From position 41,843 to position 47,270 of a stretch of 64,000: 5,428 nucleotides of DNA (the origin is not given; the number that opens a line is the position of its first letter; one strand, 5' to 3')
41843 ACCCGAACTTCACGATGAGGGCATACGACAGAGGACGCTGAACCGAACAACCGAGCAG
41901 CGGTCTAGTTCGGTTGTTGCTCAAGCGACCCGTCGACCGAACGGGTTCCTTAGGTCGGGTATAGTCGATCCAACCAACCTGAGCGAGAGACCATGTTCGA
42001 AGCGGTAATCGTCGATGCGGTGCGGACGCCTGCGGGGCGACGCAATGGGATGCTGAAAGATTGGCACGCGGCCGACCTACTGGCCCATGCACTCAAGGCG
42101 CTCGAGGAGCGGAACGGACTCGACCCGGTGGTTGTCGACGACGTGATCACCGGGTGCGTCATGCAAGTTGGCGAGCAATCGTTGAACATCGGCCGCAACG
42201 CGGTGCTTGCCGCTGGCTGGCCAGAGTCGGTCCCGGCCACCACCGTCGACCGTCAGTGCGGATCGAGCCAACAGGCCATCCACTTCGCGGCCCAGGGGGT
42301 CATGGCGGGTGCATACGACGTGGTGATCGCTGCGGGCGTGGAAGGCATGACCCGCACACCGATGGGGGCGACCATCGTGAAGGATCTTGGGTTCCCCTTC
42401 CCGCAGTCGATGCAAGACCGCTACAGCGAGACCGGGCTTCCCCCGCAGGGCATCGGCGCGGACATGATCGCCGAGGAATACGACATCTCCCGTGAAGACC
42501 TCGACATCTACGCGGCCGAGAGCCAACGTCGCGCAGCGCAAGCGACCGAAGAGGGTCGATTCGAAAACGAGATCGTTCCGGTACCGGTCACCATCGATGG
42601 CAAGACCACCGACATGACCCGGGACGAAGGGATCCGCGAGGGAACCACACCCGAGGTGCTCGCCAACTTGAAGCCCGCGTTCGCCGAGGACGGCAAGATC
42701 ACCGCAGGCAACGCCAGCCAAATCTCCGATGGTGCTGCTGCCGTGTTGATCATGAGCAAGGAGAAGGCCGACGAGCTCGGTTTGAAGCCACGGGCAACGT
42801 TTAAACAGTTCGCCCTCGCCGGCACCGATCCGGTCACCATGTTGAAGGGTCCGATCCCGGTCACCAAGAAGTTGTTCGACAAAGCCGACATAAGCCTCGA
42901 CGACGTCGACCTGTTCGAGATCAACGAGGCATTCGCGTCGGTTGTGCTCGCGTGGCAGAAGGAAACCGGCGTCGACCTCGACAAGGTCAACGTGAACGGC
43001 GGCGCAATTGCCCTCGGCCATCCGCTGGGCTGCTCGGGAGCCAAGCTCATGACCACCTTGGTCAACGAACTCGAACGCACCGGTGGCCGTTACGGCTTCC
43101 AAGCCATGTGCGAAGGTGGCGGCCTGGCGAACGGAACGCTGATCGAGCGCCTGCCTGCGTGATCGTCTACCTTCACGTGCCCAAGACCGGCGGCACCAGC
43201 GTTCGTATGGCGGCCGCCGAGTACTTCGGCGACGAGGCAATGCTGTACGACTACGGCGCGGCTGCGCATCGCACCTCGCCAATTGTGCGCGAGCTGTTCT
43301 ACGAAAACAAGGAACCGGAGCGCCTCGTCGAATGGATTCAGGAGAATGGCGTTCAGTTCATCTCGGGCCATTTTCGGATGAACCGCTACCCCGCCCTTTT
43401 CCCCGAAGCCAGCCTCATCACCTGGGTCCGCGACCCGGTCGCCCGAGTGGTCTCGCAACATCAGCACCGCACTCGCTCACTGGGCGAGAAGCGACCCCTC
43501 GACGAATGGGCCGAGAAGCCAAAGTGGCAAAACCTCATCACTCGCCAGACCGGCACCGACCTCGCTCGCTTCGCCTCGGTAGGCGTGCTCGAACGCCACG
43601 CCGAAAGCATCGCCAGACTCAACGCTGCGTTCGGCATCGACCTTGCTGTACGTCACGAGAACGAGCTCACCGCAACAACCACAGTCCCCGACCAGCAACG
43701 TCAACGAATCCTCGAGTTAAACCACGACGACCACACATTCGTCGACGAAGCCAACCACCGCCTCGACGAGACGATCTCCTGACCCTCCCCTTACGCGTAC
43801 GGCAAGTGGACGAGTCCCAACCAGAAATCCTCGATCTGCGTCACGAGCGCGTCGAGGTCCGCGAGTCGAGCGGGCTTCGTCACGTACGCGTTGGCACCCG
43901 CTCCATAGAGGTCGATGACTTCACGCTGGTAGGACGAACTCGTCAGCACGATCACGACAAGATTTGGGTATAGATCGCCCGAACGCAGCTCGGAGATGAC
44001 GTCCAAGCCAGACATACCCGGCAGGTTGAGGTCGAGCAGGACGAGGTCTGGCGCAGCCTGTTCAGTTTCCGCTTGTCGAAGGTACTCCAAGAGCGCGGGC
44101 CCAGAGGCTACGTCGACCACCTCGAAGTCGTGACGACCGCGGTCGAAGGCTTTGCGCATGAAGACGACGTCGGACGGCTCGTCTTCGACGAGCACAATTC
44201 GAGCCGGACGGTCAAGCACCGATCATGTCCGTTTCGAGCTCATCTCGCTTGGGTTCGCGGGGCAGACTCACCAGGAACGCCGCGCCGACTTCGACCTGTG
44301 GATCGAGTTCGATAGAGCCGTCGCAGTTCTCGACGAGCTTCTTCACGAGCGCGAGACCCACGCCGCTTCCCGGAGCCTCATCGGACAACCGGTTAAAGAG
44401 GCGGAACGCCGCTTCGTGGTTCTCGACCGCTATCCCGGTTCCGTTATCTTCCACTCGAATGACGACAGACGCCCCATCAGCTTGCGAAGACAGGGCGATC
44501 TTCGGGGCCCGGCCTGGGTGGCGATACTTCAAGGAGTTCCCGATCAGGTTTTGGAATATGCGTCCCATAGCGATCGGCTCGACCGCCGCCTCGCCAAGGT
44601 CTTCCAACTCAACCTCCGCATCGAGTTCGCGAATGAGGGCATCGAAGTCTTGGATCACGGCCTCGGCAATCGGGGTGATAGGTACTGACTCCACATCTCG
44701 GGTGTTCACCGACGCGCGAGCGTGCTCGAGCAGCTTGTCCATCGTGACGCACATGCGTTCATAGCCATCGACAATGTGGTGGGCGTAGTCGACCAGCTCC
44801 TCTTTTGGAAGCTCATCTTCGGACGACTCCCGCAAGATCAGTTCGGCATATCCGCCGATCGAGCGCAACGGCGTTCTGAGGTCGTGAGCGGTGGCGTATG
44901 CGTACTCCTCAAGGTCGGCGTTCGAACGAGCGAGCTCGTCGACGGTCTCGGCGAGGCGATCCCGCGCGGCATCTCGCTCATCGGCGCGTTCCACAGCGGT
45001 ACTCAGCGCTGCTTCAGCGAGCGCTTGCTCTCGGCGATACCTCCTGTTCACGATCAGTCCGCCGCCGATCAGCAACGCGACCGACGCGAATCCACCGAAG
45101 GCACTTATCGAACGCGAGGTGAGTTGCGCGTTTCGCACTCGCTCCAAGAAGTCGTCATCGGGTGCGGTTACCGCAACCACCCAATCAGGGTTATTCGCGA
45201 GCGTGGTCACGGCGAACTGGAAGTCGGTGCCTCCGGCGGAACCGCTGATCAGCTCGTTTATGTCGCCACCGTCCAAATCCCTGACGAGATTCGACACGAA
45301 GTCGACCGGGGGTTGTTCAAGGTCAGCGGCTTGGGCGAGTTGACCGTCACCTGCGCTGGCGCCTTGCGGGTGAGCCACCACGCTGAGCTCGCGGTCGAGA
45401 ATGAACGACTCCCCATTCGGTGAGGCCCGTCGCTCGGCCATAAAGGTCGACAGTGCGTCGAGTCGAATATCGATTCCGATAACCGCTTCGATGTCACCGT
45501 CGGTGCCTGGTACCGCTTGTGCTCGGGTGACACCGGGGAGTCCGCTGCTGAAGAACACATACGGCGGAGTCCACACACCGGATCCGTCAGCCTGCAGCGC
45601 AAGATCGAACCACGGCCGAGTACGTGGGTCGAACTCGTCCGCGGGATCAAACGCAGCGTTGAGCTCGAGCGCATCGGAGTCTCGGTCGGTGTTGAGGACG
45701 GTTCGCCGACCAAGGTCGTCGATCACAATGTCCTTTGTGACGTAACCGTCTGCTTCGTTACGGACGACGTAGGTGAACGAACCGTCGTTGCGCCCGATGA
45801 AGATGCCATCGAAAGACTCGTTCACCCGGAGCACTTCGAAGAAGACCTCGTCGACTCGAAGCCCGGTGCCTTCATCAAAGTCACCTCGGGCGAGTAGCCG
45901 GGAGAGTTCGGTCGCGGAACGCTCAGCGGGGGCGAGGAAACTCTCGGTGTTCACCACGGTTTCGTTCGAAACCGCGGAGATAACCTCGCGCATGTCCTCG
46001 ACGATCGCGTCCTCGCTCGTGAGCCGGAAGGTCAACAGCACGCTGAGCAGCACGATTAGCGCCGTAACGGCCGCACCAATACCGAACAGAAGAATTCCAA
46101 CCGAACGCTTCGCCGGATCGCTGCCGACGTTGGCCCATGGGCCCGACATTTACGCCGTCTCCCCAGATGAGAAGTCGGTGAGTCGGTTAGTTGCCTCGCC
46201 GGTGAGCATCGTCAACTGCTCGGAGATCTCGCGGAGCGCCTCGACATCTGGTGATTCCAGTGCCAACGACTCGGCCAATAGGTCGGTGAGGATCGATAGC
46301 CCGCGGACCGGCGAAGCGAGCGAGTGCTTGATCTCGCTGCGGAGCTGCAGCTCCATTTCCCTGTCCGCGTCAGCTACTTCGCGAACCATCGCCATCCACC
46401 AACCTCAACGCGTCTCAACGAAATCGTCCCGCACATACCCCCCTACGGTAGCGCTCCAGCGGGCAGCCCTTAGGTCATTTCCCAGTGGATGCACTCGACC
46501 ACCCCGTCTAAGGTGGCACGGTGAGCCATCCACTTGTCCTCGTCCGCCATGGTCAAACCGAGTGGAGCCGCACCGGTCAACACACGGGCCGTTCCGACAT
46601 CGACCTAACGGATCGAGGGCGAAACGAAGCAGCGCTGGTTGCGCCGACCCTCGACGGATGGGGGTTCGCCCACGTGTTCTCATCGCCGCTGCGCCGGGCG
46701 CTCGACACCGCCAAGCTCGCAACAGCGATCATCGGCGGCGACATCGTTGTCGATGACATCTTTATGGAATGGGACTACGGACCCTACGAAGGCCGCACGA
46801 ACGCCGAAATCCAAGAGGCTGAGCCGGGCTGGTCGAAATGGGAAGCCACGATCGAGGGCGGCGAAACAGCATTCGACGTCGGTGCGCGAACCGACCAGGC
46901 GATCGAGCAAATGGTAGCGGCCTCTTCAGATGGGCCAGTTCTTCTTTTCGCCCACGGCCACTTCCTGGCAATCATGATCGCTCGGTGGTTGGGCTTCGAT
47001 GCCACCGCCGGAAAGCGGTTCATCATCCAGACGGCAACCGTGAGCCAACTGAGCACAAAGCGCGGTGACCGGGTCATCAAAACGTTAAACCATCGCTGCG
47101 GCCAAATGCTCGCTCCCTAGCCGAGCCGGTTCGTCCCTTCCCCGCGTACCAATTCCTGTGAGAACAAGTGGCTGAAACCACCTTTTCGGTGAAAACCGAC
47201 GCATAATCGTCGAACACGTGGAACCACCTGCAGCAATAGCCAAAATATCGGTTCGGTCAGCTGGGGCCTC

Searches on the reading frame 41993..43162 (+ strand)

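Call 27: search_protein_families(library=pfam, proteins=[window:41993-43162:+], max_evalue=0.00001)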
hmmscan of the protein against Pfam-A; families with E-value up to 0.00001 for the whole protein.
window:41993-43162:+ (389 aa): 2 families
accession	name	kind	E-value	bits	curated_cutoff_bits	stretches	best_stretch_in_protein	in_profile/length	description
PF00108.29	Thiolase_N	-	1.6e-76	257.6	26.4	1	5-257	2-260/260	Thiolase, N-terminal domain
PF02803.24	Thiolase_C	-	2.8e-44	150.1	27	1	264-386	1-123/123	Thiolase, C-terminal domain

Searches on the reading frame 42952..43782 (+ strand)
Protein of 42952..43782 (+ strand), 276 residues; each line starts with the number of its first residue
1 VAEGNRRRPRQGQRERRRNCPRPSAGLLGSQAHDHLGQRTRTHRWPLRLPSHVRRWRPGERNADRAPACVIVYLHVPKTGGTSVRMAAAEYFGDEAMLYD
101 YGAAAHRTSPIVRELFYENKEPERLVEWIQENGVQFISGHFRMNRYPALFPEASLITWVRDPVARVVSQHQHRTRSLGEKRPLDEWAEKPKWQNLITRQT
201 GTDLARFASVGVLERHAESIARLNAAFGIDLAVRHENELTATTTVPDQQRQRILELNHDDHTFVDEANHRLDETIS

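Call 50: search_protein_families(library=pfam, proteins=[window:42952-43782:+], max_evalue=0.01)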
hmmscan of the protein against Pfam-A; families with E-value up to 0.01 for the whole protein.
window:42952-43782:+ (276 aa): 2 families
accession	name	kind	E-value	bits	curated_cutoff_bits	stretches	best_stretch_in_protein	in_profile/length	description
PF03567.20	Sulfotransfer_2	-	4.6e-06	27.4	22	1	64-173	4-101/252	Sulfotransferase family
PF13469.12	Sulfotransfer_3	-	0.0085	16.8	27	0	141-177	113-149/216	Sulfotransferase family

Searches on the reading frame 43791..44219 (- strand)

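Call 27: search_protein_families(library=pfam, proteins=[window:43791-44219:-], max_evalue=0.00001)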
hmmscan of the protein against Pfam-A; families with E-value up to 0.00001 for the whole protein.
window:43791-44219:- (142 aa): 1 family
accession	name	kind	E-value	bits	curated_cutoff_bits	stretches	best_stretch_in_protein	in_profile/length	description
PF00072.30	Response_reg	-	1.6e-20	73.8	30.2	1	8-126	1-110/111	Response regulator receiver domain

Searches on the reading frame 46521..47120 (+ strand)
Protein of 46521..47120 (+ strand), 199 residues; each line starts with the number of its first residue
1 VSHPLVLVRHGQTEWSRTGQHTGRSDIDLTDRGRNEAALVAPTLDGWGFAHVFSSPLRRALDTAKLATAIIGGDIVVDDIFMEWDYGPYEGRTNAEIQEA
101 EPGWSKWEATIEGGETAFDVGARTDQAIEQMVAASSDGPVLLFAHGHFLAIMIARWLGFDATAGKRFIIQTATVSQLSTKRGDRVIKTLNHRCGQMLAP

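Call 3: search_protein_families(library=pfam, proteins=[window:46521-47120:+])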
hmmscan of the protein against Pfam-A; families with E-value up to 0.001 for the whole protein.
window:46521-47120:+ (199 aa): 1 family
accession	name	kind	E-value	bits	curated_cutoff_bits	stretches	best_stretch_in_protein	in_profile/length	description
PF00300.27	His_Phos_1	-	7e-51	173.1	21.7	1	5-190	1-192/194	Histidine phosphatase superfamily (branch 1)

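Call 4: search_protein_families(library=ncbifam, proteins=[window:46521-47120:+])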
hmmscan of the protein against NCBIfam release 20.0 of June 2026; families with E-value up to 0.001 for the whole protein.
window:46521-47120:+ (199 aa): 19 families
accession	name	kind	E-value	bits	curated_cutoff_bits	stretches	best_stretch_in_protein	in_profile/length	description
NF009993.0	PRK13462.1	equivalog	9.4e-48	162.5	226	1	2-191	5-193/203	acid phosphatase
TIGR03162.1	ribazole_cobC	equivalog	7.8e-30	103.6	162.9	1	5-176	1-175/176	alpha-ribazole phosphatase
NF005567.0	PRK07238.1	equivalog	2.8e-28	99.3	326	1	5-190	180-372/378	bifunctional RNase H/acid phosphatase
NF011580.0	PRK15004.1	equivalog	1.1e-22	81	250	1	5-193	3-197/203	adenosylcobalamin/alpha-ribazole phosphatase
NF002901.0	PRK03482.1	equivalog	1.7e-22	80.1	261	1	6-178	5-183/215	2,3-diphosphoglycerate-dependent phosphoglycerate mutase GpmB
TIGR03848.1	MSMEG_4193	subfamily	6.2e-20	71.5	203.85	1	5-195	2-202/204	MSMEG_4193 family putative phosphomutase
NF045917.1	PhserinePhPspA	equivalog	3.2e-19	69.5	350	1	5-193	4-198/211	phosphoserine phosphatase PspA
NF038349.1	dPGM_arch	equivalog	8.9e-15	55.1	225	1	6-186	2-178/194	2,3-diphosphoglycerate-dependent phosphoglycerate mutase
TIGR01258.1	pgm_1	subfamily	7.1e-12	45.2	81.7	1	5-67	3-67/245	2,3-bisphosphoglycerate-dependent phosphoglycerate mutase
NF010718.0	PRK14120.1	equivalog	8.2e-12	44.9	366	1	3-99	5-106/249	phosphoglyceromutase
NF002339.0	PRK01295.1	equivalog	9.2e-12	44.8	316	1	1-149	1-162/206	2,3-bisphosphoglycerate-dependent phosphoglycerate mutase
NF010713.0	PRK14115.1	equivalog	9.9e-12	44.7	305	1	5-68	4-69/248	2,3-diphosphoglycerate-dependent phosphoglycerate mutase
NF002217.0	PRK01112.1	equivalog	1.7e-10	40.7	320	1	5-68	4-67/228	2,3-bisphosphoglycerate-dependent phosphoglycerate mutase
NF009994.0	PRK13463.1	equivalog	8.4e-10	38.8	277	1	6-100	6-100/203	phosphoserine phosphatase 1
NF010714.0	PRK14116.1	equivalog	2.2e-08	33.9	401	1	5-67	4-68/229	2,3-diphosphoglycerate-dependent phosphoglycerate mutase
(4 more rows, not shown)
